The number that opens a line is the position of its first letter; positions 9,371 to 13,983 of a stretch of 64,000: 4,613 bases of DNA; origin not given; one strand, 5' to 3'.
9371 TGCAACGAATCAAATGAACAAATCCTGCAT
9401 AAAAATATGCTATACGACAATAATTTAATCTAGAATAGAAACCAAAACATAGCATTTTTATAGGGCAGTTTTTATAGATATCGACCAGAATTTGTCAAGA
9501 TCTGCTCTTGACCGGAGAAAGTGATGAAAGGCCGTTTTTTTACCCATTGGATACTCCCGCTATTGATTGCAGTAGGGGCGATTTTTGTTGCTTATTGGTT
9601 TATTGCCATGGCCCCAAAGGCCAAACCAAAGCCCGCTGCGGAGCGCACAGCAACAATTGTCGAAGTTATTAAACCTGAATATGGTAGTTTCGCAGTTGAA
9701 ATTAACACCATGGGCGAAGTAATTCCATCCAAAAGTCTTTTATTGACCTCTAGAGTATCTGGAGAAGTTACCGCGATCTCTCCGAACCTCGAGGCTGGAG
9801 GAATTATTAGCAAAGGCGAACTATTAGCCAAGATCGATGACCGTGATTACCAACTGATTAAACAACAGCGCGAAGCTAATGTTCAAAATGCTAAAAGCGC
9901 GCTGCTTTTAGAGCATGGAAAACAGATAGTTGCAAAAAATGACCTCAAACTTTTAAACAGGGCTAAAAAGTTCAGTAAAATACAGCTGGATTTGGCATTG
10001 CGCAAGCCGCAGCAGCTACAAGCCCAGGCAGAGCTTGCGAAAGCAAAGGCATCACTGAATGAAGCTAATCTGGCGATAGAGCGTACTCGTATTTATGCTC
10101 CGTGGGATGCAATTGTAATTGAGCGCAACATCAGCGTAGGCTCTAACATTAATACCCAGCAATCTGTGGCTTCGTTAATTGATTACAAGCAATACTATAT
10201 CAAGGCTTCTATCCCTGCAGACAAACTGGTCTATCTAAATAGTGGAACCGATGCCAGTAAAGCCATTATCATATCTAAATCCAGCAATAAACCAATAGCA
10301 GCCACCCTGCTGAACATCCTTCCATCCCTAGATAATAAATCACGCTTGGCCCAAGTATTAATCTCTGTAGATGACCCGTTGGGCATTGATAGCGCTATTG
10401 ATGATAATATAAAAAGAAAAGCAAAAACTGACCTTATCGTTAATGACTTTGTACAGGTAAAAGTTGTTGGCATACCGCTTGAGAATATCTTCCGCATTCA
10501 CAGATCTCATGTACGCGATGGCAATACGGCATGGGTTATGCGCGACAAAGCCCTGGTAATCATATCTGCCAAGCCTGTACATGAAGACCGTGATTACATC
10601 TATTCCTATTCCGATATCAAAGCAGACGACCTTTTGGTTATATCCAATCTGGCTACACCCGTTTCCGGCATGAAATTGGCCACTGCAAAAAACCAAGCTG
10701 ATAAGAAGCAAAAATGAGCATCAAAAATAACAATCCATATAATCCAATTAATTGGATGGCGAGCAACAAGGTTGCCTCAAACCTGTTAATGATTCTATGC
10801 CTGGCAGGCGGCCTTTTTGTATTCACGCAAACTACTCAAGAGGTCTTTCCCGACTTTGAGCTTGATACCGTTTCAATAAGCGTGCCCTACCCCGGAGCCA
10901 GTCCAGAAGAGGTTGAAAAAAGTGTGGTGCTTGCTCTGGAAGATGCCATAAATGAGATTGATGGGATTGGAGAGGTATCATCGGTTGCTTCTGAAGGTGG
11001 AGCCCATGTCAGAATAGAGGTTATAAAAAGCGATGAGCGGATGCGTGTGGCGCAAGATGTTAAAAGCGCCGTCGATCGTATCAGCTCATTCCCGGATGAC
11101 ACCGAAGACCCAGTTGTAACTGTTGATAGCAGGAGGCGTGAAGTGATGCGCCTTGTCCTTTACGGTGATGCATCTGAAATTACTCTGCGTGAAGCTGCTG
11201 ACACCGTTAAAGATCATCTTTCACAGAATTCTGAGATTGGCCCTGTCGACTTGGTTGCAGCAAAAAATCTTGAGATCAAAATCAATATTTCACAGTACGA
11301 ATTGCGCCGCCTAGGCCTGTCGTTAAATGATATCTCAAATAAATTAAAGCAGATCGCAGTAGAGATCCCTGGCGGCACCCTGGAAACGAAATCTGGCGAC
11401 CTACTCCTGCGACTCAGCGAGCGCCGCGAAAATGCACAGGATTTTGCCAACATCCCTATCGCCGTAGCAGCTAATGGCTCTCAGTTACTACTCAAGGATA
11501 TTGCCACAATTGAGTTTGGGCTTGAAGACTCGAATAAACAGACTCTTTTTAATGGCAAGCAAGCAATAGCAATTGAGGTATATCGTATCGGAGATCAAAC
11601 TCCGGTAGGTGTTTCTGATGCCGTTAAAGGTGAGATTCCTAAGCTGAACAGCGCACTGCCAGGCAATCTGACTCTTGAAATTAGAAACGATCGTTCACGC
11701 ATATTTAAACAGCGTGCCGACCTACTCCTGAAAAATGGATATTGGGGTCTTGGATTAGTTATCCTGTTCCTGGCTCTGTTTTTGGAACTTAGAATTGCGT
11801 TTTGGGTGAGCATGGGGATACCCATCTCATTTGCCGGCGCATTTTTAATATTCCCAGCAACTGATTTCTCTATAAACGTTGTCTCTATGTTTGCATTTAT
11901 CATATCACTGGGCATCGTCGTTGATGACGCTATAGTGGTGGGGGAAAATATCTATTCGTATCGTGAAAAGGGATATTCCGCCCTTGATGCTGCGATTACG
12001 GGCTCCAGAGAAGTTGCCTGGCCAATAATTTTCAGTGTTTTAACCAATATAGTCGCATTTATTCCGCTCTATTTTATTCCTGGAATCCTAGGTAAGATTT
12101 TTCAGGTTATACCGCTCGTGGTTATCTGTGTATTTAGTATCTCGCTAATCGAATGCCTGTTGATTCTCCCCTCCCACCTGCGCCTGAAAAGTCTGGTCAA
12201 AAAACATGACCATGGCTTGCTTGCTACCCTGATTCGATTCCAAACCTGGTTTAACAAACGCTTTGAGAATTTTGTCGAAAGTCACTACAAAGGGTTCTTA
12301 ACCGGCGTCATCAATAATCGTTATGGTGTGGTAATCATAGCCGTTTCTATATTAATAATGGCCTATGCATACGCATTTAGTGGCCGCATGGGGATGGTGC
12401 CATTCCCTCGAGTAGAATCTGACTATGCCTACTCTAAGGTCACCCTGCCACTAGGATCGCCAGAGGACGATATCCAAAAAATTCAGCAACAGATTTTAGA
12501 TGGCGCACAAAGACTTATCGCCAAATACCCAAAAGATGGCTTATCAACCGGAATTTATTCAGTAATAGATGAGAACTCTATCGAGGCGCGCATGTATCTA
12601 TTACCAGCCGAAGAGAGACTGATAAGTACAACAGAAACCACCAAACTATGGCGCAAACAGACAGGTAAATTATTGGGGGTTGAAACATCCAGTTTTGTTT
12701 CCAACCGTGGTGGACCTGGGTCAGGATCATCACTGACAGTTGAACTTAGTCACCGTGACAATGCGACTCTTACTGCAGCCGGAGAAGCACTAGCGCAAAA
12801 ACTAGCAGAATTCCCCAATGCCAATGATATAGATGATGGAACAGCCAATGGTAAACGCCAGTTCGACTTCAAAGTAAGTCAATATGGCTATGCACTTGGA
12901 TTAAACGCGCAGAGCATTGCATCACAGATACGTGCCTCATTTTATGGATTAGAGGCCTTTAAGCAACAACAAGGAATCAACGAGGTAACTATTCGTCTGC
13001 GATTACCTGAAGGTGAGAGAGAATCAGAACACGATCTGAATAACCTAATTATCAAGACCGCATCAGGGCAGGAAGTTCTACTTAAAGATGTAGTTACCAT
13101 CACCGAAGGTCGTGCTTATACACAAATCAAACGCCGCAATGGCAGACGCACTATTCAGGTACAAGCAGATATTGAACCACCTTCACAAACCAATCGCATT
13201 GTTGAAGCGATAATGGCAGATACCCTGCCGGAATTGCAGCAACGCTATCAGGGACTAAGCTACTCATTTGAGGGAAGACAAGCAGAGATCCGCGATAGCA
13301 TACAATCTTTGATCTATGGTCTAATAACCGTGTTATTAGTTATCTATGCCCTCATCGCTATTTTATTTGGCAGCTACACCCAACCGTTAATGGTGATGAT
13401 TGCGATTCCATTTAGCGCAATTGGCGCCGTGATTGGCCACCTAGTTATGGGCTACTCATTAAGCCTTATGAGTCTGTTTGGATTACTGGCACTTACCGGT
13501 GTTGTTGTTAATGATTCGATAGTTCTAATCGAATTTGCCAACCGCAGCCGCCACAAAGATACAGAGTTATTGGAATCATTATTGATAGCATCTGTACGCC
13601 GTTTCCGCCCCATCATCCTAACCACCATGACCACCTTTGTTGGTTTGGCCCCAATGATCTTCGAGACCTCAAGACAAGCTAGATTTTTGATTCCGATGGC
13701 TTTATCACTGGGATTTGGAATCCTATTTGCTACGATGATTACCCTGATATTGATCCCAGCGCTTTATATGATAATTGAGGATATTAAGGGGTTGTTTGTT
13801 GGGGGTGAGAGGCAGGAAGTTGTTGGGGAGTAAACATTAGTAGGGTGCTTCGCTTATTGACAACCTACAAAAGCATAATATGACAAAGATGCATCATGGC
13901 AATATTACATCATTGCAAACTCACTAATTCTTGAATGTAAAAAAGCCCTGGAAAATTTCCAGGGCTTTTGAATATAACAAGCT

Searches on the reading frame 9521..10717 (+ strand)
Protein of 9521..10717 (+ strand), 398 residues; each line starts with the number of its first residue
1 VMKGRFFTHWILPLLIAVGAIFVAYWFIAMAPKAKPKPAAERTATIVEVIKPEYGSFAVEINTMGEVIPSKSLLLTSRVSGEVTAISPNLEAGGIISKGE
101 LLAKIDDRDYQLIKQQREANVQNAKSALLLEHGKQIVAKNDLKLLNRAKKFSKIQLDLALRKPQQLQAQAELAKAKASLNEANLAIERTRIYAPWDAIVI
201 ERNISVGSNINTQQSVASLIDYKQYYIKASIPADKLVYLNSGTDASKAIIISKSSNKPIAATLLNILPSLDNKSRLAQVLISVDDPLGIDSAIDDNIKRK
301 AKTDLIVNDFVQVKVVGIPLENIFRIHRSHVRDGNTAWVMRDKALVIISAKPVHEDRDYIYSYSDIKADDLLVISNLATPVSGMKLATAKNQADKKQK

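Call 38: search_protein_families(library=pfam, proteins=[window:9521-10717:+], max_evalue=0.00001)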
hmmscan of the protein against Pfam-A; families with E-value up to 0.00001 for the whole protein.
window:9521-10717:+ (398 aa): 2 families
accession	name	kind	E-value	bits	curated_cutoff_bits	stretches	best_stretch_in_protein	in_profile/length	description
PF13437.12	HlyD_3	-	1.1e-16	61.9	22.2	1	191-287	2-97/106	HlyD family secretion protein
PF16576.10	HlyD_D23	-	3.1e-12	46.7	30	1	61-286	6-204/214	Barrel-sandwich domain of CusB or HlyD membrane-fusion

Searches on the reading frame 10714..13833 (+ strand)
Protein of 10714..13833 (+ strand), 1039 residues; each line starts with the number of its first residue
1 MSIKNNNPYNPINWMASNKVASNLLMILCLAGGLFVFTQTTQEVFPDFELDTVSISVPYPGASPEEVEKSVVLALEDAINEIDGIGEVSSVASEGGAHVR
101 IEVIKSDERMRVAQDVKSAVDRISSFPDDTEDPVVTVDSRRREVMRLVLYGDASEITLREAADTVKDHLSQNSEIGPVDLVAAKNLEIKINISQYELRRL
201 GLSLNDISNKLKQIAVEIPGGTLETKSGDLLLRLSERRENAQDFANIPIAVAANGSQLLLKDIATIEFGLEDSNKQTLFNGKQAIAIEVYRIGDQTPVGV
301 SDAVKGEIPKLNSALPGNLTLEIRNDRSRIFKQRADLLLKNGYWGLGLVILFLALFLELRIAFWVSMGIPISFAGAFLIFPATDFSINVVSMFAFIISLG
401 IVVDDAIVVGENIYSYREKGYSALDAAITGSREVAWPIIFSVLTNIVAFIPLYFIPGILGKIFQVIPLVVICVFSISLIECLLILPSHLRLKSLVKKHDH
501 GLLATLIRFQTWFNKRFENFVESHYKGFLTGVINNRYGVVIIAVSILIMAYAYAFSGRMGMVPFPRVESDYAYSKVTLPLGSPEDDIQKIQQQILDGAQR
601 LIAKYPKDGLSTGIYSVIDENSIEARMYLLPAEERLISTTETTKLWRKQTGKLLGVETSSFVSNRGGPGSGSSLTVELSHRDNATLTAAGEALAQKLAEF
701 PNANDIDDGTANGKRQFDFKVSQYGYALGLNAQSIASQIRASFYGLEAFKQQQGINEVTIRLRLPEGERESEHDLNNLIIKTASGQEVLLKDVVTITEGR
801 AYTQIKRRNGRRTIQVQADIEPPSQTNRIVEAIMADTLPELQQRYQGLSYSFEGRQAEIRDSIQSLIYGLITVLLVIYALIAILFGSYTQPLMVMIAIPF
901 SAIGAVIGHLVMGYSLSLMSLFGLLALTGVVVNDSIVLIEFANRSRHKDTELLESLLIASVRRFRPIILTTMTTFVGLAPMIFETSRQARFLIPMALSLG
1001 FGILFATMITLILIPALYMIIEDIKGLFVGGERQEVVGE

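Call 38: search_protein_families(library=pfam, proteins=[window:10714-13833:+], max_evalue=0.00001)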
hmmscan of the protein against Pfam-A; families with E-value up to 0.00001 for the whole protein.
window:10714-13833:+ (1039 aa): 1 family
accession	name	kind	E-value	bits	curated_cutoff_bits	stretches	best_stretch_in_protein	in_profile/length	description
PF00873.25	ACR_tran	-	1e-165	553.6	28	1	18-1021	8-1020/1021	AcrB/AcrD/AcrF family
